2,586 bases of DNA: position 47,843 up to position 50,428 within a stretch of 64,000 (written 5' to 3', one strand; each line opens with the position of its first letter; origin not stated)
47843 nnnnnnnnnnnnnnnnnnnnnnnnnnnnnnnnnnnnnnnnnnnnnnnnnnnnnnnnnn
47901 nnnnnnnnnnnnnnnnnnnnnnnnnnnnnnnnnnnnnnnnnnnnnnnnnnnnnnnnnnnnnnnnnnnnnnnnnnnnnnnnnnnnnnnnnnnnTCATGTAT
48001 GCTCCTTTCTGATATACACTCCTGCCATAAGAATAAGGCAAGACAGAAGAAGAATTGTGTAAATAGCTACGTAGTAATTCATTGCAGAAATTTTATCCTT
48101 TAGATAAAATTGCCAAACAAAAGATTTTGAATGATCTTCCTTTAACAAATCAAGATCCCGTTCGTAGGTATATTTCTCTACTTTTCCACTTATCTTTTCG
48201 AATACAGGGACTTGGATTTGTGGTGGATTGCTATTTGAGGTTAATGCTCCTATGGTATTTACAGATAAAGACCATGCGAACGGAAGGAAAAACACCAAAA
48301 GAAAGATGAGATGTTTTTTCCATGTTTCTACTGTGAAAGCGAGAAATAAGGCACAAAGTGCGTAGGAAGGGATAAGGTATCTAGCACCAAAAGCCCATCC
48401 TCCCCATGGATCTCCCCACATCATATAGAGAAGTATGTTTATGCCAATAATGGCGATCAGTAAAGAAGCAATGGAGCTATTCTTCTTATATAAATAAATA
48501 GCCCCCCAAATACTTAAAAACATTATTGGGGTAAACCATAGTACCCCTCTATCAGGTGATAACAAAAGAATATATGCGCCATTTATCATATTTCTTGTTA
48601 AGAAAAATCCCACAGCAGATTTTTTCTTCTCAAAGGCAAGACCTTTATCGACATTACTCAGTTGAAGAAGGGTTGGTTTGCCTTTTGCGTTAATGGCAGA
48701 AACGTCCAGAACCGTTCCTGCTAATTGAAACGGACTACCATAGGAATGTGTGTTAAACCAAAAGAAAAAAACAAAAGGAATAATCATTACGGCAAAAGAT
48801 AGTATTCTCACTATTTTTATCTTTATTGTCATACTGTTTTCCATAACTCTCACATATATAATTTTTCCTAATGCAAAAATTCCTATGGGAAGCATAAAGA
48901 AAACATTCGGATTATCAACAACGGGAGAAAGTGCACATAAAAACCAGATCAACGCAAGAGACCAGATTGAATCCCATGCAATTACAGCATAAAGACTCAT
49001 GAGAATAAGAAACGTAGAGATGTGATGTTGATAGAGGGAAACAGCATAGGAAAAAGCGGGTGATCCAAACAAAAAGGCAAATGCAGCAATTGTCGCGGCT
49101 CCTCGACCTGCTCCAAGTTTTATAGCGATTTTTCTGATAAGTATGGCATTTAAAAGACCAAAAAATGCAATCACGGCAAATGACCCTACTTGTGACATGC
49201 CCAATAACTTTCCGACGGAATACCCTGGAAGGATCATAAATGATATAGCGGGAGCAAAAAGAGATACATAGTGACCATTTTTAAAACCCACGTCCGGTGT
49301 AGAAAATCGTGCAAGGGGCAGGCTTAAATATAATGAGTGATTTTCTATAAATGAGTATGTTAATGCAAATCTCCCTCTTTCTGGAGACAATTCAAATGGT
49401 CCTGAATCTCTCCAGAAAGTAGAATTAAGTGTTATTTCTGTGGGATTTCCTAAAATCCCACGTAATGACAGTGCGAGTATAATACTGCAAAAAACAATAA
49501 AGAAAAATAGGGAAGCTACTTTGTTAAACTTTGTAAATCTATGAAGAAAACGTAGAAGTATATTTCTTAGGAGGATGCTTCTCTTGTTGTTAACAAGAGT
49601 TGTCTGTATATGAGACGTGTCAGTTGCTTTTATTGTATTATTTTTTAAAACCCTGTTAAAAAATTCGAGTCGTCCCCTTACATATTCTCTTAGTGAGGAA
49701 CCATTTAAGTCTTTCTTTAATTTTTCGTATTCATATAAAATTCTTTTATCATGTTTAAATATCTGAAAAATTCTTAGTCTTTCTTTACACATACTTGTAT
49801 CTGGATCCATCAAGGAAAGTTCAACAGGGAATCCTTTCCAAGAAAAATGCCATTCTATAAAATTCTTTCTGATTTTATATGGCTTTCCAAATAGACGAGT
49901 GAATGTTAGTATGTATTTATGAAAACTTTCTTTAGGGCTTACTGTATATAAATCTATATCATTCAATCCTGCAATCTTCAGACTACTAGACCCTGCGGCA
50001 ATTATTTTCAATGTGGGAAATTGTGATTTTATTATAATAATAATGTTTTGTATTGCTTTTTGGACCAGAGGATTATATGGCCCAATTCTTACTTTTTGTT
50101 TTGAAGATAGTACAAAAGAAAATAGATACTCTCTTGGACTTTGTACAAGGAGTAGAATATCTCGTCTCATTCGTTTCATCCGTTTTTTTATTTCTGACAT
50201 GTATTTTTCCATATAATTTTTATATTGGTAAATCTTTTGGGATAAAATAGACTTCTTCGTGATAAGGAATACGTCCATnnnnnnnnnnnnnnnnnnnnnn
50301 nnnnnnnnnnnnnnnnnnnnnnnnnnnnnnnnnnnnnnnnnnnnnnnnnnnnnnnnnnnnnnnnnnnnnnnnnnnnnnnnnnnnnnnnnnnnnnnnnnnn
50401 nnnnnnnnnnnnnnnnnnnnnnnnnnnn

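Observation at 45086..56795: Co-directional glycosylation operon suggests a lipid-linked protein/cell-envelope O-glycosylation system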

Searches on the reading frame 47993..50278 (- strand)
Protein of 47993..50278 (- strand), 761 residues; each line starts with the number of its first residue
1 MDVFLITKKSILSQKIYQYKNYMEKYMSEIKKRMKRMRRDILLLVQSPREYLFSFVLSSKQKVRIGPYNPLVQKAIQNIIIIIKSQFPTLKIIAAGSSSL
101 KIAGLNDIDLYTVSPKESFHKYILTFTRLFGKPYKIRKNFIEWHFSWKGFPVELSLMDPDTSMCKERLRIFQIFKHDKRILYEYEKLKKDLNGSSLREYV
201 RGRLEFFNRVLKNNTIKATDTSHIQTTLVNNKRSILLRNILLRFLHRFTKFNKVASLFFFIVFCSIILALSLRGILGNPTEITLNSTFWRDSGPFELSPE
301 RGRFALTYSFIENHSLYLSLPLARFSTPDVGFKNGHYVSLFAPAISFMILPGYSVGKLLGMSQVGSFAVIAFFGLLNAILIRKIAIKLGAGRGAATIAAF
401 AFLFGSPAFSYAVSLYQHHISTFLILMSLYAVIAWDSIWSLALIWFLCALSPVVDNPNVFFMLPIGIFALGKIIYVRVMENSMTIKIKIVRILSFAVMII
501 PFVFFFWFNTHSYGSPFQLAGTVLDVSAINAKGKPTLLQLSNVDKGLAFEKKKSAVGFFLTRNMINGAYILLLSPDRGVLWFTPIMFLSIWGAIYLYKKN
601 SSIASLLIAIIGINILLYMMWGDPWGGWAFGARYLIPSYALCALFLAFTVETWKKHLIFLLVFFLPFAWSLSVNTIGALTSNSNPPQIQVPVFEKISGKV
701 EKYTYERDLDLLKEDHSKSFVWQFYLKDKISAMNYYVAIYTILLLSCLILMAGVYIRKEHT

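Call 4: search_protein_families(library=pfam, proteins=[window:47993-50278:-], max_evalue=0.01)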
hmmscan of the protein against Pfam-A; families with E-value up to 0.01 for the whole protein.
window:47993-50278:- (761 aa): 0 families

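Call 5: search_protein_families(library=ncbifam, proteins=[window:47993-50278:-], max_evalue=1)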
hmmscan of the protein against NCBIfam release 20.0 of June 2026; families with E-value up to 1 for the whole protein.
window:47993-50278:- (761 aa): 1 family
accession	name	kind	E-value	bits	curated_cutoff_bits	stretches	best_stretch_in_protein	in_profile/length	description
NF047440.1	LA3751_2_3_fam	subfamily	5.8e-09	35.3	200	2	574-683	278-391/460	LA_3751/LA_3752 family putative glycosyltransferase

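Call 10: search_solved_structures(query=window:47993-50212:-, max_evalue=10)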
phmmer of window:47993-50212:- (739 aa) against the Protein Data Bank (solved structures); distinct sequences matched with E-value up to 10: 12.
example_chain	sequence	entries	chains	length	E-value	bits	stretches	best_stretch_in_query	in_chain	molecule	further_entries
6mha_A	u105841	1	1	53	0.14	13.6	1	113-148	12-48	Heterochromatin protein 1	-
1kna_A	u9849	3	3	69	0.15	13.5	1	113-151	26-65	HETEROCHROMATIN PROTEIN 1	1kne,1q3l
6asz_A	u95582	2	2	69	0.16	13.5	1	113-151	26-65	Heterochromatin protein 1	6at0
3gv6_A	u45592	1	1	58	0.46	11.9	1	113-147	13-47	Chromobox protein homolog 6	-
3i90_A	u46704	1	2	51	0.63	11.5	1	113-146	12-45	Chromobox protein homolog 6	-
4x3k_A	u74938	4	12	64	0.68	11.4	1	112-148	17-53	Chromobox protein homolog 7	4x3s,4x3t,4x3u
6v2r_A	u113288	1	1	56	0.68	11.3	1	112-147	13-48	Chromobox protein homolog 7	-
2l12_A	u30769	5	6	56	0.74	11.2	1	112-147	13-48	Chromobox homolog 7 | Chromobox protein homolog 7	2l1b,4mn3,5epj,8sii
2kvm_A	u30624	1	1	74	0.76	11.2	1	112-150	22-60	Chromobox protein homolog 7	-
5ejw_A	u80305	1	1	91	1.2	10.5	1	112-150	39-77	Chromobox protein homolog 7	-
2k1b_A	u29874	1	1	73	1.3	10.5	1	112-147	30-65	Chromobox protein homolog 7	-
5mgy_H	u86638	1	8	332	2.3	9.6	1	497-541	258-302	FAD:protein FMN transferase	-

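Call 12: find_homologous_proteins(query=window:47993-50212:-, max_evalue=0.001)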
Query window:47993-50212:- (739 aa): 751 proteins with E <= 0.001 among 8000 candidates; the best 120 are listed.
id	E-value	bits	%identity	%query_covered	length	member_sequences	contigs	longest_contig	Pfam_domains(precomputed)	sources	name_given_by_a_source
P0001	0.0e+0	1650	100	100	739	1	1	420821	-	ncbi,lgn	-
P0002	1.2e-180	620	42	96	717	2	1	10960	-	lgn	-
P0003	2.2e-178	613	47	69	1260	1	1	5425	PF02585.23,PF01636.30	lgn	-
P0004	1.7e-176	607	54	66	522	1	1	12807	-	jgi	-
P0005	1.5e-175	604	56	64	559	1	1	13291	-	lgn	-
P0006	2.1e-173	597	53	67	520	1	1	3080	-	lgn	-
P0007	4.5e-173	596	53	69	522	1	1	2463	-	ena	-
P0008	6.1e-173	595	54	65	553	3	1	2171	-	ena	-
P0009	1.0e-170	588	53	67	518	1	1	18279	-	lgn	-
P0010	1.7e-170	587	53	68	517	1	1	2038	-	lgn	-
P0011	2.6e-170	586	52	67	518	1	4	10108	-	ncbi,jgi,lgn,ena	-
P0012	5.7e-170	585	53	69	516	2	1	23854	-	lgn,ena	-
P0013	1.1e-169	584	53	65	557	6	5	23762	-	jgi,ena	-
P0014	1.2e-169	584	54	65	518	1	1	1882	-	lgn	-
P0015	1.3e-169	584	52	70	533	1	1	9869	-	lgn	-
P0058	1.7e-162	561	53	67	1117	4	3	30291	PF01522.27,PF01636.30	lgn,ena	-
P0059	2.5e-162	560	48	67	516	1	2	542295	-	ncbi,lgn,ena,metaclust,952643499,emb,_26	metaclust:\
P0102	2.6e-159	550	53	65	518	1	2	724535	-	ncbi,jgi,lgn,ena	-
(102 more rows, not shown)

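Call 19: find_encoding_contigs(protein=P0001, flank=10000, max_places=3)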
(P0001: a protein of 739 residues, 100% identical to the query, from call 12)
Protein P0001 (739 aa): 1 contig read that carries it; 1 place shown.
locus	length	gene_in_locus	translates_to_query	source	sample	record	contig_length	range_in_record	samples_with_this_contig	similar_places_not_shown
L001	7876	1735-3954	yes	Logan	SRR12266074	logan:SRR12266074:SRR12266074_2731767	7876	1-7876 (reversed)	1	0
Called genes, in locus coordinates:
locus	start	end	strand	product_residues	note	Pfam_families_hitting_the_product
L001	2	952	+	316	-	?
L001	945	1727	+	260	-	PF02585:PIG-L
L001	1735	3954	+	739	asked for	-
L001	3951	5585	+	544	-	-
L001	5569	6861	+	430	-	PF13620:CarboxypepD_reg (weak), PF13715:CarbopepD_reg_2 (weak)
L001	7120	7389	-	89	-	PF12441:CopG_antitoxin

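Call 20: find_encoding_contigs(protein=P0003, flank=10000, max_places=3)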
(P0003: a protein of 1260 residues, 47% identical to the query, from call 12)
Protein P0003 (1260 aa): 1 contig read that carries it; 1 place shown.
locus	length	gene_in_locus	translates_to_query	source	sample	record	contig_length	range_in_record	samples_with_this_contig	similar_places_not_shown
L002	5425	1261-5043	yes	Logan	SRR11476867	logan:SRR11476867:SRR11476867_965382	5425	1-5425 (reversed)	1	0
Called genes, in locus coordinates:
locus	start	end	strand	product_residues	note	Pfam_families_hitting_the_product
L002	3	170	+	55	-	?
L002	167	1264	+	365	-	PF13439:Glyco_transf_4 (weak), PF20706:GT4-conflict, PF00534:Glycos_transf_1, PF13692:Glyco_trans_1_4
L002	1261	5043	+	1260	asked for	PF02585:PIG-L, PF01636:APH (weak)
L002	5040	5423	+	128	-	?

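Call 21: find_encoding_contigs(protein=P0102, flank=10000, max_places=2)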
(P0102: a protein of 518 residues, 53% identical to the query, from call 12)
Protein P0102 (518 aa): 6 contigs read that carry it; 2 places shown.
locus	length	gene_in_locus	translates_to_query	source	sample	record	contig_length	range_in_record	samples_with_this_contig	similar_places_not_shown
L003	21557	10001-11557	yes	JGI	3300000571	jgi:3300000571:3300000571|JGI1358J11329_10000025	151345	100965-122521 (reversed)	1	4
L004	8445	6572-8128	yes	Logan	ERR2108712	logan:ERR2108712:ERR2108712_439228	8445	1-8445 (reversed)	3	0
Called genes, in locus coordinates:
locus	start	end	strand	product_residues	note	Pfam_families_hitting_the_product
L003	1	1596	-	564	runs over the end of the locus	PF06418:CTP_synth_N, PF00117:GATase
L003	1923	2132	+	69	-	PF12728:HTH_17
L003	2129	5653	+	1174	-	PF00535:Glycos_transf_2, PF00535:Glycos_transf_2, PF13641:Glyco_tranf_2_3, PF13632:Glyco_trans_2_3, PF13439:Glyco_transf_4, PF20706:GT4-conflict, PF00534:Glycos_transf_1, PF13692:Glyco_trans_1_4, +4 more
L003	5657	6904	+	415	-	PF13439:Glyco_transf_4, PF20706:GT4-conflict (weak), PF00534:Glycos_transf_1, PF13692:Glyco_trans_1_4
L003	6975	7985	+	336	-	PF01073:3Beta_HSD, PF01370:Epimerase, PF03435:Sacchrp_dh_NADP (faint), PF04321:RmlD_sub_bind, PF13460:NAD_binding_10 (weak), PF16363:GDP_Man_Dehyd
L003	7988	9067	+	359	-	PF01041:DegT_DnrJ_EryC1, PF00155:Aminotran_1_2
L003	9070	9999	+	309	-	PF00535:Glycos_transf_2, PF13641:Glyco_tranf_2_3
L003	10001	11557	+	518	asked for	-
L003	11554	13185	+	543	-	-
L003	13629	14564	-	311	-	PF23457:LysM2_NFP (faint), PF01476:LysM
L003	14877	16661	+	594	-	PF14716:HHH_8, PF14520:HHH_5 (weak), PF14791:DNA_pol_B_thumb, PF02811:PHP (weak)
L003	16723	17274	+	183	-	PF04011:LemA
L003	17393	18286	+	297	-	PF01435:Peptidase_M48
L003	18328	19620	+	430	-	PF08245:Mur_ligase_M, PF08353:MurT_C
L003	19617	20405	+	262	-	PF07685:GATase_3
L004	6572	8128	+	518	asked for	-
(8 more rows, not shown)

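Call 22: find_encoding_contigs(protein=P0059, flank=10000, max_places=2)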
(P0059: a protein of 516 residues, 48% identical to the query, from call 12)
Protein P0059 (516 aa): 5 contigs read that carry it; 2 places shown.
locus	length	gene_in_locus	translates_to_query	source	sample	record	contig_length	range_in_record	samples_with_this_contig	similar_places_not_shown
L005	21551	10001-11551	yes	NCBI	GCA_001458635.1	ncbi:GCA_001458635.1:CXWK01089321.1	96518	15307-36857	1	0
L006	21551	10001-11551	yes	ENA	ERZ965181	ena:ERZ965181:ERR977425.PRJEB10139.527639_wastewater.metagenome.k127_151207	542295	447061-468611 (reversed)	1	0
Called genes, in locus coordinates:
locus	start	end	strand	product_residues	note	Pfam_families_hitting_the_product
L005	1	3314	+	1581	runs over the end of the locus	PF00535:Glycos_transf_2, PF00535:Glycos_transf_2, PF13641:Glyco_tranf_2_3, PF13632:Glyco_trans_2_3, PF13439:Glyco_transf_4, PF00534:Glycos_transf_1, PF13692:Glyco_trans_1_4, PF20706:GT4-conflict, +3 more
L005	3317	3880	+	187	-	PF25087:GMPPB_C (faint), PF00132:Hexapep, PF14602:Hexapep_2 (weak)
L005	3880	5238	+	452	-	PF01943:Polysacc_synt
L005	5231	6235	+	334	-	PF01636:APH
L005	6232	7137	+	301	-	PF00535:Glycos_transf_2, PF13641:Glyco_tranf_2_3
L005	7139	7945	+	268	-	PF01522:Polysacc_deac_1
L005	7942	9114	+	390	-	PF13439:Glyco_transf_4, PF00534:Glycos_transf_1, PF13692:Glyco_trans_1_4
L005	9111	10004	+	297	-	PF00535:Glycos_transf_2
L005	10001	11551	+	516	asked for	-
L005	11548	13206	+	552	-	-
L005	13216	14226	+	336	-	-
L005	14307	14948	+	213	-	-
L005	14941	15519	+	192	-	PF04203:Sortase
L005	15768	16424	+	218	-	PF00160:Pro_isomerase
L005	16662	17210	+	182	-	-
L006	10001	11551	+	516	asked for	-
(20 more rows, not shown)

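Call 23: find_encoding_contigs(protein=P0058, flank=10000, max_places=2)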
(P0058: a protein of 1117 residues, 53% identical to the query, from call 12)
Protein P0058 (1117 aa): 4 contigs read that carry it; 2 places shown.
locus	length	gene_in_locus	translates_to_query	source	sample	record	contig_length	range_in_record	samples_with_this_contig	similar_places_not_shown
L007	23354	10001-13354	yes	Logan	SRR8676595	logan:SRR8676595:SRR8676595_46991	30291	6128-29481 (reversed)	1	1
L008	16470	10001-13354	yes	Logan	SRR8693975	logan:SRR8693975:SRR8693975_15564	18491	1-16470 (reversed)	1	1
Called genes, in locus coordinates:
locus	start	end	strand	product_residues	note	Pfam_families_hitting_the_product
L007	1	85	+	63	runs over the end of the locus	PF12728:HTH_17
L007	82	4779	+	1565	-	PF00535:Glycos_transf_2, PF00535:Glycos_transf_2, PF13641:Glyco_tranf_2_3, PF13632:Glyco_trans_2_3, PF13439:Glyco_transf_4, PF13579:Glyco_trans_4_4, PF20706:GT4-conflict, PF00534:Glycos_transf_1, +4 more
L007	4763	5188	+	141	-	PF05523:FdtA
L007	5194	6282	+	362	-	PF01041:DegT_DnrJ_EryC1, PF00266:Aminotran_5, PF01053:Cys_Met_Meta_PP (weak)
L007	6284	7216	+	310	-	PF00535:Glycos_transf_2, PF13641:Glyco_tranf_2_3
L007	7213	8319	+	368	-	PF13439:Glyco_transf_4, PF13579:Glyco_trans_4_4 (weak), PF20706:GT4-conflict (weak), PF00534:Glycos_transf_1, PF13692:Glyco_trans_1_4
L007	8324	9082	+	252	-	PF05175:MTS, PF02353:CMAS (weak), PF01209:Ubie_methyltran (weak), PF13489:Methyltransf_23, PF13847:Methyltransf_31, PF08241:Methyltransf_11, PF08242:Methyltransf_12, PF13649:Methyltransf_25, +1 more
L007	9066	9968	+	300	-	PF00535:Glycos_transf_2, PF13641:Glyco_tranf_2_3, PF13632:Glyco_trans_2_3 (weak)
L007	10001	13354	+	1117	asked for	PF01636:APH, PF01522:Polysacc_deac_1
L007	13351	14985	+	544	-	-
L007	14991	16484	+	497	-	-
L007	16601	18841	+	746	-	PF00535:Glycos_transf_2, PF10111:Glyco_tranf_2_2 (faint), PF13506:Glyco_transf_21 (faint), PF13641:Glyco_tranf_2_3, PF00535:Glycos_transf_2, PF13641:Glyco_tranf_2_3, PF13632:Glyco_trans_2_3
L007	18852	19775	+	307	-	PF00535:Glycos_transf_2, PF10111:Glyco_tranf_2_2 (weak), PF13641:Glyco_tranf_2_3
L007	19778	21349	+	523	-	PF13231:PMT_2 (weak)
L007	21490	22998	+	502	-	PF13231:PMT_2, PF02366:PMT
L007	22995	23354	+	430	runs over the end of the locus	-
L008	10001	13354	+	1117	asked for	PF01636:APH, PF01522:Polysacc_deac_1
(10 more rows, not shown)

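Call 29: predict_structure(alignment_id=A1)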
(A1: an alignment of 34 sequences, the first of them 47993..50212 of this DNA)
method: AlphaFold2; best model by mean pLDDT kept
length: 739 residues; sequences in the alignment: 34
mean_pLDDT: 86.1   pTM: 0.73
mean pLDDT of the five models: 86.1, 82.5, 80.8, 80.1, 79.8
residues with pLDDT >= 90: 404; 70-90: 243; 50-70: 52; < 50: 40
segments of 3 or more residues with pLDDT < 50: 76-83, 194-209, 519-528, 602-604, 737-739
pLDDT, mean of each block of 10 residues (from residue 1): 74 73 57 69 70 90 91 56 68 90 95 90 87 89 81 79 82 82 84 52 42 72 80 94 98 94 91 90 96 96 92 92 96 97 97 98 96 98 97 94 98 93 96 90 93 82 87 95 95 87 87 67 43 66 87 92 97 96 97 84 69 95 97 92 97 95 83 85 94 97 97 98 96 69
secondary structure, 60 per line:
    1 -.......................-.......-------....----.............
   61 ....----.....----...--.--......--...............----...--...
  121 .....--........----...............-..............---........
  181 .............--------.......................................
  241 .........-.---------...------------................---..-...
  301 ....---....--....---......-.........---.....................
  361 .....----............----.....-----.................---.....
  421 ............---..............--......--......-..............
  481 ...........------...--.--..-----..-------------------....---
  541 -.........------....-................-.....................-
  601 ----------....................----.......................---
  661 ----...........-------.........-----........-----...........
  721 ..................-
elements in order (helices of 4 or more, strands of 3 or more residues): H2-24 H26-32 E40-43 H48-64 E69-73 E78-80 E86-91 H94-108 E113-115 E118-125 E128-135 H140-154 H156-169 H174-193 H202-249 H276-291 H298-304 E308-311 E314-317 H321-326 H328-336 H340-365 H370-381 H386-390 H396-412 H416-432 H436-449 E452-457 E460-465 H467-491 H534-537 H542-550 H557-560 H562-577 H579-599 H611-630 H635-657 H665-675 H683-691 H698-704 H710-738

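Call 31: fold_search(model_id=the predicted structure, library=pdb)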
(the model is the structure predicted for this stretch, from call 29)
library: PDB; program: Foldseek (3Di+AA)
matches with E <= 10: 428; with E <= 0.001: 5
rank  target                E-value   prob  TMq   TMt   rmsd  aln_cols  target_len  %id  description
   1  5ezm                  9.6e-05  1.00  0.33  0.43   9.2       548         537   11  Crystal Structure of ArnT from Cupriavidus metallidurans in the apo state (released 2016-02-17)
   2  9i5k_A                2.1e-04  1.00  0.32  0.45  10.8       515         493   12  Structure of the Chaetomium thermophilum Pmt4 homodimer (C2 symmetry) (released 2025-12-24)
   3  7bvc_A                5.5e-04  1.00  0.33  0.24  15.3       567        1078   11  Cryo-EM structure of Mycobacterium smegmatis arabinosyltransferase EmbA-EmbB-AcpM2 in complex with ethambutol (released 2020-04-29)
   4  9dlh                  7.1e-04  1.00  0.36  0.43   8.6       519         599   12  donor substrate analog-bound AftB (released 2025-06-25)
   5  5f15                  7.4e-04  1.00  0.33  0.43   9.4       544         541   10  Crystal Structure of ArnT from Cupriavidus metallidurans bound to Undecaprenyl phosphate (released 2016-02-17)
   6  9s6t_A                1.6e-03  1.00  0.35  0.51   7.3       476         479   11  Ternary cryo-EM structure of chicken ALG12 with Dol25-PP-GlcNAc2Man7, Dol25-P-Man, and Fab (released 2026-03-18)
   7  7bvf_B                2.2e-03  1.00  0.28  0.21  12.4       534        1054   13  Cryo-EM structure of Mycobacterium tuberculosis arabinosyltransferase EmbA-EmbB-AcpM2 in complex with ethambutol (released 2020-04-29)
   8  9i5l_A                7.3e-03  1.00  0.23  0.24   5.9       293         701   15  Structure of the Chaetomium thermophilum Pmt4 homodimer (C1 symmetry) (released 2025-12-24)
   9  6wby                  9.7e-03  1.00  0.29  0.19   7.9       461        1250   13  Single-Particle Cryo-EM Structure of Arabinofuranosyltransferase AftD from Mycobacteria, Mutant R1389S Class 2 (released 2020-05-13)
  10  9s6u_A                1.2e-02  1.00  0.32  0.42   8.3       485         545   13  Ternary cryo-EM structure of human ALG9 with Dol25-PP-GlcNAc2Man8, Dol25-P-Man and Fab (released 2026-03-18)
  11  7oci_F                1.2e-02  1.00  0.30  0.34  12.1       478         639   13  Cryo-EM structure of yeast Ost6p containing oligosaccharyltransferase complex (released 2022-02-16)
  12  7bvc_B                1.5e-02  0.96  0.25  0.19  16.2       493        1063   10  Cryo-EM structure of Mycobacterium smegmatis arabinosyltransferase EmbA-EmbB-AcpM2 in complex with ethambutol (released 2020-04-29)
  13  9s6s_A                2.3e-02  0.99  0.30  0.39   8.9       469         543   12  Ternary cryo-EM structure of human ALG9 with Dol25-PP-GlcNAc2Man6, Dol25-P-Man and Fab (released 2026-03-18)
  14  4fo6_A                3.3e-02  0.99  0.10  0.21   4.6       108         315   14  Crystal structure of the pre-catalytic ternary complex of polymerase lambda with a dATP analog opposite a templating T (released 2012-07-11)
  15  8if8_C                3.4e-02  0.85  0.28  0.34  19.5       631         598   11  Arabinosyltransferase AftA (released 2023-05-31)
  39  6n39                  2.1e-01  1.00  0.18  0.32   5.4       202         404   11  Crystal structure of an dephospho-CoA kinase CoaE from Mycobacterium paratuberculosis (released 2018-11-21)
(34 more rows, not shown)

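Call 53: search_protein_families(library=pfam, alignment_id=A1, max_evalue=1)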
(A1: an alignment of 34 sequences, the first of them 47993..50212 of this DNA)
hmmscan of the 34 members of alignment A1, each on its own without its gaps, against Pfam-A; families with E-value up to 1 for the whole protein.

A. member 1, window:47993-50212:- (739 aa): 1 family
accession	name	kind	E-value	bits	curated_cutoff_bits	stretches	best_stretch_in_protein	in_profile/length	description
PF04229.20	GrpB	-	0.031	14.9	25.5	1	41-190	2-158/159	GrpB protein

B. families by the number of members that match (of 34 scanned): 12 families
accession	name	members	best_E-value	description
PF04229.20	GrpB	3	0.00015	GrpB protein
PF24416.1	DUF7548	3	0.022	Family of unknown function (DUF7548)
PF01909.29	NTP_transf_2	1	0.001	Nucleotidyltransferase domain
PF18765.7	Polbeta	1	0.0061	Polymerase beta, Nucleotidyltransferase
PF16492.10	Cadherin_C_2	1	0.0066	Cadherin cytoplasmic C-terminal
PF06598.16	Chlorovi_GP_rpt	1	0.018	Chlorovirus glycoprotein repeat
PF24002.1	DUF7318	1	0.082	Family of unknown function (DUF7318)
PF09813.14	Coa3_cc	1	0.12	Cytochrome c oxidase assembly factor 3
PF11833.13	CPP1-like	1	0.17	Protein CHAPERONE-LIKE PROTEIN OF POR1-like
PF05767.17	Pox_A14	1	0.2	Poxvirus virion envelope protein A14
PF03032.20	FSAP_sig_propep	1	0.67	Frog skin active peptide family signal and propeptide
PF11044.13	TMEMspv1-c74-12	1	0.74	Plectrovirus spv1-c74 ORF 12 transmembrane protein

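Call 56: search_solved_structures(query=A1, max_evalue=10, show_alignments=4)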
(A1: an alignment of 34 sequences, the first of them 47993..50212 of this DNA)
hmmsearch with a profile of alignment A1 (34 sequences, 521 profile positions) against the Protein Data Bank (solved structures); distinct sequences matched with E-value up to 10: 0.
